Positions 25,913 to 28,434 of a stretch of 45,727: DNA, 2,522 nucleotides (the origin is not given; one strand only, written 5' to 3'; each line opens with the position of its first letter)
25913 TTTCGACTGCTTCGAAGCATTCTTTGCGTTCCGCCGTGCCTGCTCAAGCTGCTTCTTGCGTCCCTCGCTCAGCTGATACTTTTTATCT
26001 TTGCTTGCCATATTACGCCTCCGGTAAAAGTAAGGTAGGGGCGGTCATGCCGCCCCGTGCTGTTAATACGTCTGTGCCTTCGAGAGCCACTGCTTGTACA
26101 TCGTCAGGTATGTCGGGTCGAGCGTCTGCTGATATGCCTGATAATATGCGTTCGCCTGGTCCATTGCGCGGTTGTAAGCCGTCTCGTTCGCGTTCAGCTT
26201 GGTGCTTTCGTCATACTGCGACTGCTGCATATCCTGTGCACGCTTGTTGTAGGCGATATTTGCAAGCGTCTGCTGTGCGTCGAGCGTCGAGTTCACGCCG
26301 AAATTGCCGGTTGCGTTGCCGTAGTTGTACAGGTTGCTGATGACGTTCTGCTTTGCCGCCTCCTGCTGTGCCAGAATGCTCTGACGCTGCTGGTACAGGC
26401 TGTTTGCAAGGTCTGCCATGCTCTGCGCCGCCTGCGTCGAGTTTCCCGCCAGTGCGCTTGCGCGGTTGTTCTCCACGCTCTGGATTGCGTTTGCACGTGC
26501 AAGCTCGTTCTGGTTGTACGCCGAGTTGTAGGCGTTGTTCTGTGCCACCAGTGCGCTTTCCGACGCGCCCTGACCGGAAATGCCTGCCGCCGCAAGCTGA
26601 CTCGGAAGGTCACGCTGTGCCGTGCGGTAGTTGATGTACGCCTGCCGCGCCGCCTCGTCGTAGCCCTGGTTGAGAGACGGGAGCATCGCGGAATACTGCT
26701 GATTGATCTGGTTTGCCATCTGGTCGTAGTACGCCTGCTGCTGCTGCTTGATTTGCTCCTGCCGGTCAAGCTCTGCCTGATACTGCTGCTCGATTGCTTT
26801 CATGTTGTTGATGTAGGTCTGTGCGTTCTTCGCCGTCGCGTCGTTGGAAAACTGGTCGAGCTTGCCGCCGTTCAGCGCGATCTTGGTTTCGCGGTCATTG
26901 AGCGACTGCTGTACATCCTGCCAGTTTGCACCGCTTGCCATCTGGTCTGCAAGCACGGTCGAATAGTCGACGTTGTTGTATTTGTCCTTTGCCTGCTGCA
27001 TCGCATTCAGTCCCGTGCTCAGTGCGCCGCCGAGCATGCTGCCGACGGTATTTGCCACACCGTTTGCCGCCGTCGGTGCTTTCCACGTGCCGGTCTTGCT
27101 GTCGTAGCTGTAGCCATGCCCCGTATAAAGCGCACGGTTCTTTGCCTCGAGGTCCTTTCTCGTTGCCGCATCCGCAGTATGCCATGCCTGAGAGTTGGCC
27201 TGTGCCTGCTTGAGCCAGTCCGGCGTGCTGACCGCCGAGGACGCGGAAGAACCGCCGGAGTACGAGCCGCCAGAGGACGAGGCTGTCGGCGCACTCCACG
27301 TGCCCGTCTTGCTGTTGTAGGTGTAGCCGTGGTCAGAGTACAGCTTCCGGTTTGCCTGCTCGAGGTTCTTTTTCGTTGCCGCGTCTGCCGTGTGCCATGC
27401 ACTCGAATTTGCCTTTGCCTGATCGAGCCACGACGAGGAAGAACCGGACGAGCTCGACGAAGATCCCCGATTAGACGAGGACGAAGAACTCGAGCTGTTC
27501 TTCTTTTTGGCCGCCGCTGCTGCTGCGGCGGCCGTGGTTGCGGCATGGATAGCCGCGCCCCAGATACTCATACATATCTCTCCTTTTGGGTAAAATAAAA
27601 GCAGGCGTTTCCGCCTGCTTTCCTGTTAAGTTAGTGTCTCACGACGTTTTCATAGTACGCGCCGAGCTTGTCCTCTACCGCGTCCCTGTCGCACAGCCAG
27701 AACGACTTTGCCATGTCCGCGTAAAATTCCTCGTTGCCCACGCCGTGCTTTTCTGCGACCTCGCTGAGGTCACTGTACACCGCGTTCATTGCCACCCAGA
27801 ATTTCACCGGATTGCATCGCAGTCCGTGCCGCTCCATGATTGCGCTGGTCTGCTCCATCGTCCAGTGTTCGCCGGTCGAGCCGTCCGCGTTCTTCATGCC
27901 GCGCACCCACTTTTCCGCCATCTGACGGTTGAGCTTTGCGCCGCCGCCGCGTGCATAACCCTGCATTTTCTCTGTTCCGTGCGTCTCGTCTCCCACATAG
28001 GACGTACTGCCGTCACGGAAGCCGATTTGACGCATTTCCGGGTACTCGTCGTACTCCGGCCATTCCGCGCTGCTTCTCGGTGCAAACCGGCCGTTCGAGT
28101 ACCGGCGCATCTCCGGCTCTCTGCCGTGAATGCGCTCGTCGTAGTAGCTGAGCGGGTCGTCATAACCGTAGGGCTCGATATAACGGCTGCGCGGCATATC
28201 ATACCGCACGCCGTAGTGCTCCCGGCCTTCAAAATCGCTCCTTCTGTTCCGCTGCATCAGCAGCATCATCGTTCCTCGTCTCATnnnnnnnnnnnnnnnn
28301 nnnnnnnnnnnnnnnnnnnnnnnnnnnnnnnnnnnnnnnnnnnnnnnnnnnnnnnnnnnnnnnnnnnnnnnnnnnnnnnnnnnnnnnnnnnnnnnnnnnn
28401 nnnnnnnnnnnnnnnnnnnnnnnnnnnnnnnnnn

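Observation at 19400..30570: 11-kb operon after the lysis cassette, ending in a 2203-aa M23-peptidase protein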

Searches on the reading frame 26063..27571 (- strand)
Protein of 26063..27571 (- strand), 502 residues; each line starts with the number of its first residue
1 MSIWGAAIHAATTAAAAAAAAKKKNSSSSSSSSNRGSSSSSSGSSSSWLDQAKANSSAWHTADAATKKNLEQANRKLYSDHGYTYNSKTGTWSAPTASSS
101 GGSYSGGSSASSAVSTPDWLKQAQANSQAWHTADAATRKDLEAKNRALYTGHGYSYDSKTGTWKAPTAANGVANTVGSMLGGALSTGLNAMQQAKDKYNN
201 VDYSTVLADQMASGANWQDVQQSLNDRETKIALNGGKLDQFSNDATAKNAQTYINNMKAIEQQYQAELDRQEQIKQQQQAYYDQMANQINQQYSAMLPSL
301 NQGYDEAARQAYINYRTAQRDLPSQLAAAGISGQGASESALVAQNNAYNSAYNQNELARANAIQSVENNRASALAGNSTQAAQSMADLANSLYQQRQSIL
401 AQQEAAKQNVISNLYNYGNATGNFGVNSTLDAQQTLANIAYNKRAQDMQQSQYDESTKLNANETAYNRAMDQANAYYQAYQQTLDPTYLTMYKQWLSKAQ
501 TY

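Call 5: search_protein_families(library=pfam, proteins=[window:26063-27571:-], max_evalue=0.01)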
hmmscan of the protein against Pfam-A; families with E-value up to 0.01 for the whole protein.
window:26063-27571:- (502 aa): 1 family
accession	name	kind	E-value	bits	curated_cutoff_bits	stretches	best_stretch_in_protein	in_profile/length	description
PF08427.15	ARMH3_C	-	0.0084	16.3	27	0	238-308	136-207/231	Armadillo-like helical domain-containing protein 3, C-terminal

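Call 6: search_protein_families(library=phrogs, proteins=[window:26063-27571:-], max_evalue=0.01)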
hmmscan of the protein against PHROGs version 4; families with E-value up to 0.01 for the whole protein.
window:26063-27571:- (502 aa): 0 families

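Call 15: search_protein_families(library=ncbifam, proteins=[window:26063-27571:-], max_evalue=0.1)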
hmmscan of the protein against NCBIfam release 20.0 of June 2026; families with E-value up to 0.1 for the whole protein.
window:26063-27571:- (502 aa): 0 families

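Call 119: search_protein_families(library=padloc, proteins=[window:26063-27571:-], max_evalue=0.01)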
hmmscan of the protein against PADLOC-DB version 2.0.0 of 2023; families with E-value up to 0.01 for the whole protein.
window:26063-27571:- (502 aa): 0 families

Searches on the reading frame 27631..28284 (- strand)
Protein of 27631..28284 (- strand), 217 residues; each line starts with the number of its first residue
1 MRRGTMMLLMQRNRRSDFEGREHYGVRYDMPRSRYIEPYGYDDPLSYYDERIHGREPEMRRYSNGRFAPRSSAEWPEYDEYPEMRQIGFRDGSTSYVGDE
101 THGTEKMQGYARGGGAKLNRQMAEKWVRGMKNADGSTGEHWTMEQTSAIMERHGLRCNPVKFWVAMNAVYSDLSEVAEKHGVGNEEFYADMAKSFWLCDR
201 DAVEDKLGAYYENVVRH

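Call 5: search_protein_families(library=pfam, proteins=[window:27631-28284:-], max_evalue=0.01)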
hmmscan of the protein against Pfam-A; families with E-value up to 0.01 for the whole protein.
window:27631-28284:- (217 aa): 1 family
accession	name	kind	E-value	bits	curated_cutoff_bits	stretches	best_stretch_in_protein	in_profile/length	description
PF25223.1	DUF7841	-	1.4e-33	116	25.2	1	105-212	2-114/114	Domain of unknown function (DUF7841)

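Call 6: search_protein_families(library=phrogs, proteins=[window:27631-28284:-], max_evalue=0.01)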
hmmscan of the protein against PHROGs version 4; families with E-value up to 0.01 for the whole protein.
window:27631-28284:- (217 aa): 0 families

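Call 15: search_protein_families(library=ncbifam, proteins=[window:27631-28284:-], max_evalue=0.1)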
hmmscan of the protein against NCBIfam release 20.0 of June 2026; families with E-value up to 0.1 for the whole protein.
window:27631-28284:- (217 aa): 0 families

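Call 31: search_dna_similar(query=window:27631-28284:-, collection=phages, mode=protein, max_rows=25, max_evalue=0.001)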
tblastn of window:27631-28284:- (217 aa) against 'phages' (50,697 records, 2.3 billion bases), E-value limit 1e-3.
Records with a match: 27; places in all: 27; records where one place covers at least 80% of the query: 0.
Best place of each record, by identity: <60% 27.
By first word of the organism name: uncultured 17; Bacteriophage 10.
By host as written in the record: - 27.
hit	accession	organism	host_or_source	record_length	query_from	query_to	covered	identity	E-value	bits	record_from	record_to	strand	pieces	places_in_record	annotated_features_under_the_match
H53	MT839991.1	Bacteriophage sp.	human fecal samples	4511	61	215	71%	39.5%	5e-26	110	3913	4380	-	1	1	record has no annotation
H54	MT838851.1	Bacteriophage sp.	human fecal samples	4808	103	216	53%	53.4%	5e-33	130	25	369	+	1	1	record has no annotation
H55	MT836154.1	Bacteriophage sp.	human fecal samples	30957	55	215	74%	35.9%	8e-20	92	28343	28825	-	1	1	record has no annotation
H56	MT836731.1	Bacteriophage sp.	human fecal samples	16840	55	215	74%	35.3%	4e-19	91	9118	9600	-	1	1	record has no annotation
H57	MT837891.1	Bacteriophage sp.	human fecal samples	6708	115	216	47%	46.7%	4e-19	91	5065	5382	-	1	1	record has no annotation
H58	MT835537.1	Bacteriophage sp.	human fecal samples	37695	109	215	49%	41.1%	3e-15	80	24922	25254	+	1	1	record has no annotation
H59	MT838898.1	Bacteriophage sp.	human fecal samples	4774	113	216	48%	41.3%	2e-18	89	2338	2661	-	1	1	record has no annotation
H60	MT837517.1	Bacteriophage sp.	human fecal samples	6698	114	216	47%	41.7%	6e-17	84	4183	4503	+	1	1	record has no annotation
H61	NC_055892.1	uncultured phage cr109_1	human feces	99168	93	215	57%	33.6%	7e-15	78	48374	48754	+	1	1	RNA polymerase sigma factor/ubiquitin-like protein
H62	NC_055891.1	uncultured phage cr60_1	human feces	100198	93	211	55%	33.9%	3e-13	74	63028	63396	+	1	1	hypothetical protein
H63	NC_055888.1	uncultured phage cr52_1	human feces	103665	97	211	53%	35.0%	1e-14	77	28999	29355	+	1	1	RNA polymerase sigma factor/ubiquitin-like protein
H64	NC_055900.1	uncultured phage cr125_1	human feces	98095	94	215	56%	32.3%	2e-11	68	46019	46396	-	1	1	RNA polymerase sigma factor/ubiquitin-like protein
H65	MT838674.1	Bacteriophage sp.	human fecal samples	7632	97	215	55%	32.3%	4e-11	67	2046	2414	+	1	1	record has no annotation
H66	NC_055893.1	uncultured phage cr4_1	human feces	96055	97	215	55%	32.3%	4e-11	67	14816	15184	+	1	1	RNA polymerase sigma factor/ubiquitin-like protein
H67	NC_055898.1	uncultured phage cr115_1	human feces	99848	93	211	55%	31.5%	9e-11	66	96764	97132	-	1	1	RNA polymerase sigma factor/ubiquitin-like protein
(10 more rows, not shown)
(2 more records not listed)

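Call 119: search_protein_families(library=padloc, proteins=[window:27631-28284:-], max_evalue=0.01)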
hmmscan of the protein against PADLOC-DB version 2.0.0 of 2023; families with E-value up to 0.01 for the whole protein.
window:27631-28284:- (217 aa): 0 families

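Call 120: find_homologous_proteins(query=window:27631-28284:-, max_evalue=0.001)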
Query window:27631-28284:- (217 aa): 123 proteins with E <= 0.001 among 212 candidates; the best 120 are listed.
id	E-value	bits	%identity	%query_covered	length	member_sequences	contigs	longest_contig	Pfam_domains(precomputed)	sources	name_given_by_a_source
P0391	1.8e-139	481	95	100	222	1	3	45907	PF25223.2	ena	-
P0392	5.3e-137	473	94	100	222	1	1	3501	PF25223.2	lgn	-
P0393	7.8e-137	472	95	98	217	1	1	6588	PF25223.2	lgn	-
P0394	3.9e-136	470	95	98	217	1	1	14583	PF25223.2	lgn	-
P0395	2.0e-134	464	92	100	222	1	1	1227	PF25223.2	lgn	-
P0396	2.0e-134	464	92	100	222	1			PF25223.2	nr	nr:MAG TPA: protein of unknown function (DUF1858) [Caudoviricetes sp.]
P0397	5.4e-134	463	96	98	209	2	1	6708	PF25223.2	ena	-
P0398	1.1e-133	462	94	98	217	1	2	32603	PF25223.2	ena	-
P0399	6.8e-133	459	91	100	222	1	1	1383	PF25223.2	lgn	-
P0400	7.8e-133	459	91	97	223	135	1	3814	PF25223.2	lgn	-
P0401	6.1e-132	456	93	98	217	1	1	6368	PF25223.2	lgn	-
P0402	7.2e-132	456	93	98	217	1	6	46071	PF25223.2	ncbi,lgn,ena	-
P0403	4.1e-131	454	92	98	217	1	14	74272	PF25223.2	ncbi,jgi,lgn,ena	jgi:hypothetical protein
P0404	7.1e-131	453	90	100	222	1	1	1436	PF25223.2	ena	-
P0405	9.9e-131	452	91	98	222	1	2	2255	PF25223.2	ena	-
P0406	1.5e-130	452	91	98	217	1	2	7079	PF25223.2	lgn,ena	-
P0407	2.0e-130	451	92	97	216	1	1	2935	PF25223.2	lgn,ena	-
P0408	2.1e-130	451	92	97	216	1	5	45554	PF25223.2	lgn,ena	-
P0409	4.9e-130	450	91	98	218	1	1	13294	PF25223.2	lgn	-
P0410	7.5e-130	449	91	97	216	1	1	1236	PF25223.2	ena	-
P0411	1.6e-129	448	91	97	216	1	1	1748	PF25223.2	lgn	-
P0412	2.2e-129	448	91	97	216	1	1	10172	PF25223.2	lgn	-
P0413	2.3e-129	448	91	97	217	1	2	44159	PF25223.2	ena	-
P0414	3.3e-129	447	91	97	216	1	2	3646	PF25223.2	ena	-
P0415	4.9e-129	447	91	98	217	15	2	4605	PF25223.2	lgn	-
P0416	6.0e-129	447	90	98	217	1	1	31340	PF25223.2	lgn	-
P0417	1.1e-128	446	91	97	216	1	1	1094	PF25223.2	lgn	-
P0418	5.2e-128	443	90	97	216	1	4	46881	PF25223.2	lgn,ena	-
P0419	1.2e-127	442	91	97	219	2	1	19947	PF25223.2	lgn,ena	-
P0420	4.9e-127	440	90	97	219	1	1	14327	PF25223.2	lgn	-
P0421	6.8e-124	430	88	98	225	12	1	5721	PF25223.2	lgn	-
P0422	3.7e-123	428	87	97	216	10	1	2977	PF25223.2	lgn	-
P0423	7.7e-117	407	84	97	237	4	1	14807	PF25223.2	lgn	-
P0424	4.9e-114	398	81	100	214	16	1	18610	PF25223.2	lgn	-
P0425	1.6e-111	390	82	97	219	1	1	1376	PF25223.2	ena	-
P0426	8.4e-108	377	75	100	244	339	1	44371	PF25223.2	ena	-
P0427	5.0e-102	358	76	97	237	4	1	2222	PF25223.2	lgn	-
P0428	9.7e-102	358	74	100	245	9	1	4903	PF25223.2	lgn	-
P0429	1.8e-99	350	72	100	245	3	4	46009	PF25223.2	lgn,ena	-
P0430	1.5e-93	331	71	97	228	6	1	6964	PF25223.2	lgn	-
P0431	1.7e-91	324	72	97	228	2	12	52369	PF25223.2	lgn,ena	-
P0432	2.1e-78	281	65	100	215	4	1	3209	PF25223.2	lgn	-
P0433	7.4e-78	279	84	69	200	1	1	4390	PF25223.2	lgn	-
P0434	5.6e-67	244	85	56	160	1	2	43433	PF25223.2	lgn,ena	-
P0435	2.8e-62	228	52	97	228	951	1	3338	PF25223.2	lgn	-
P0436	3.6e-60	222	51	97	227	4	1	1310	PF25223.2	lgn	-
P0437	2.8e-57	212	75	57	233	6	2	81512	PF25223.2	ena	-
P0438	5.2e-56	208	49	97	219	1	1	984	PF25223.2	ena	-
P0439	3.5e-52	195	50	100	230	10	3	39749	PF25223.2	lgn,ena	-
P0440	1.5e-49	187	95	40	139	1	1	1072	PF25223.2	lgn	-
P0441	1.7e-46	177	79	44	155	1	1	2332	PF25223.2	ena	-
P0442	7.3e-44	168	45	100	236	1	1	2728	PF25223.2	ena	-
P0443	8.9e-44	168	45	100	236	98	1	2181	PF25223.2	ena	-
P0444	2.4e-43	167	48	91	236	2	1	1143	PF25223.2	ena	-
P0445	2.7e-43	166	45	100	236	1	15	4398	PF25223.2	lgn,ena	-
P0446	3.3e-43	166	44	100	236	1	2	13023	PF25223.2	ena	-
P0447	5.0e-43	166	44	100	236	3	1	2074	PF25223.2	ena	-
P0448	5.0e-43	166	48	91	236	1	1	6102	PF25223.2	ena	-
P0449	8.2e-43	165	44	100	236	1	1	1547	PF25223.2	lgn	-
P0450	1.1e-42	164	44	100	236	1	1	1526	PF25223.2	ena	-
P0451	3.5e-42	163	44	100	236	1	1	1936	PF25223.2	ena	-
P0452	3.4e-41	160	43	100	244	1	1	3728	PF25223.2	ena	-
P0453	1.7e-39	154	50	64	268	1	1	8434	PF25223.2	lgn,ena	-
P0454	9.3e-39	152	50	61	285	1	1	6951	PF25223.2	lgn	-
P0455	1.3e-37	148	47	87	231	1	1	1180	PF25223.2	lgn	-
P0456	1.4e-36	144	50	62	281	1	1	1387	PF25223.2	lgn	-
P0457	1.7e-36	144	50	62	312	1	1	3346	PF25223.2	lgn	-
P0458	8.0e-34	135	42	93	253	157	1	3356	PF25223.2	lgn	-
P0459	1.4e-33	135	43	92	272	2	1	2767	PF25223.2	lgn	-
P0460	6.0e-33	133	42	82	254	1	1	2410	PF25223.2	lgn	-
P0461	1.1e-32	132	64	44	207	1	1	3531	PF25223.2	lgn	-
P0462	8.6e-32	129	54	54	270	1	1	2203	PF25223.2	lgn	-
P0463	2.6e-31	127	53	61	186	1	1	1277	PF25223.2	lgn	-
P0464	2.8e-31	127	42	92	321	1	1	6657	PF25223.2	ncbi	-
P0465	7.2e-31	126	42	100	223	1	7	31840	PF25223.2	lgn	-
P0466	7.7e-31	126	48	64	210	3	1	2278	PF25223.2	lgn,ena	-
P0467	9.6e-31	125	40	87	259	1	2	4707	PF25223.2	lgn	-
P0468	1.0e-30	125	47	64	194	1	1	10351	PF25223.2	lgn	-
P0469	1.9e-30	124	48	64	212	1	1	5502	PF25223.2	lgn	-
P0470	3.1e-30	124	37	100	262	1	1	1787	PF25223.2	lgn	-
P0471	7.2e-29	119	37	71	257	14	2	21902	PF25223.2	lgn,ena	-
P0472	1.0e-28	119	42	72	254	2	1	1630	PF25223.2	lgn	-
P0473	1.9e-28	118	37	94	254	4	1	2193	PF25223.2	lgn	-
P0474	2.4e-28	118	43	69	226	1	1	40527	PF25223.2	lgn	-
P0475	3.1e-28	117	37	71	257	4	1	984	PF25223.2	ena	-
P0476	4.1e-28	117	39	74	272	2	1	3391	PF25223.2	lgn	-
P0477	7.8e-28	116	40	80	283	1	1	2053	PF25223.2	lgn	-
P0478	7.8e-28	116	44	73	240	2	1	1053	PF25223.2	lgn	-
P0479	8.6e-28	116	47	72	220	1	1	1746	PF25223.2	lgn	-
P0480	1.6e-27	115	57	47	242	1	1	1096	PF25223.2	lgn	-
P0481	4.1e-27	114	39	71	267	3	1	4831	PF25223.2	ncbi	-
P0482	7.7e-27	113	45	60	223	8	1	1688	PF25223.2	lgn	-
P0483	1.3e-26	112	39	84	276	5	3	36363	PF25223.2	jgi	-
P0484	2.4e-26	111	35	100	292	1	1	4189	PF25223.2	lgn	-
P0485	1.0e-25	109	52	46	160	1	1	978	PF25223.2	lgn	-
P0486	3.3e-25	107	35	92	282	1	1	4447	PF25223.2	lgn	-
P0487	1.2e-24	105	35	99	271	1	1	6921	PF25223.2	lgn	-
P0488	3.1e-24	104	51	46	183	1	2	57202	PF25223.2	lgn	-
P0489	5.6e-24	103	55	42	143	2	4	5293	PF25223.2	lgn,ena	-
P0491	3.3e-23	101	53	47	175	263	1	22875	PF25223.2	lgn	-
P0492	1.0e-22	99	57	42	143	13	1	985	PF25223.2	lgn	-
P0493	2.1e-22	98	40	90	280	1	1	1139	PF25223.2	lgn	-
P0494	2.7e-22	98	56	47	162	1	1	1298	PF25223.2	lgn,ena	-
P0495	3.8e-22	97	38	75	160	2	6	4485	PF25223.2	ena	-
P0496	4.0e-22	97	49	45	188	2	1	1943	PF25223.2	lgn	-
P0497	4.1e-22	97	52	48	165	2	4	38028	PF25223.2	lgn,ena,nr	nr:MAG TPA: hypothetical protein [Caudoviricetes sp.]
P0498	4.5e-22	97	36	73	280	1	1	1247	PF25223.2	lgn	-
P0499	8.8e-22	96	56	42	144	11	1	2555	PF25223.2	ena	-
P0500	9.8e-22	96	54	42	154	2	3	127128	PF25223.2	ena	-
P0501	2.0e-21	95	48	43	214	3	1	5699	PF25223.2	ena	-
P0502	1.2e-20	92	52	49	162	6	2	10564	PF25223.2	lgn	-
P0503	1.2e-20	92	50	42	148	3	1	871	PF25223.2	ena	-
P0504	1.4e-19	89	51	46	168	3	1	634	PF25223.2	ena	-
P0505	1.5e-19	89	38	84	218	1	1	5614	PF25223.2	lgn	-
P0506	2.0e-19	88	46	51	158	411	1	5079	PF25223.2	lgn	-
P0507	2.6e-18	85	38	73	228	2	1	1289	PF25223.2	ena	-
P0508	2.9e-18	85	37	74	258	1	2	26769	PF25223.2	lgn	-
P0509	3.4e-17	81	48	43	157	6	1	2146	PF25223.2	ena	-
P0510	6.3e-17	80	37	87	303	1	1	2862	PF25223.2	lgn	-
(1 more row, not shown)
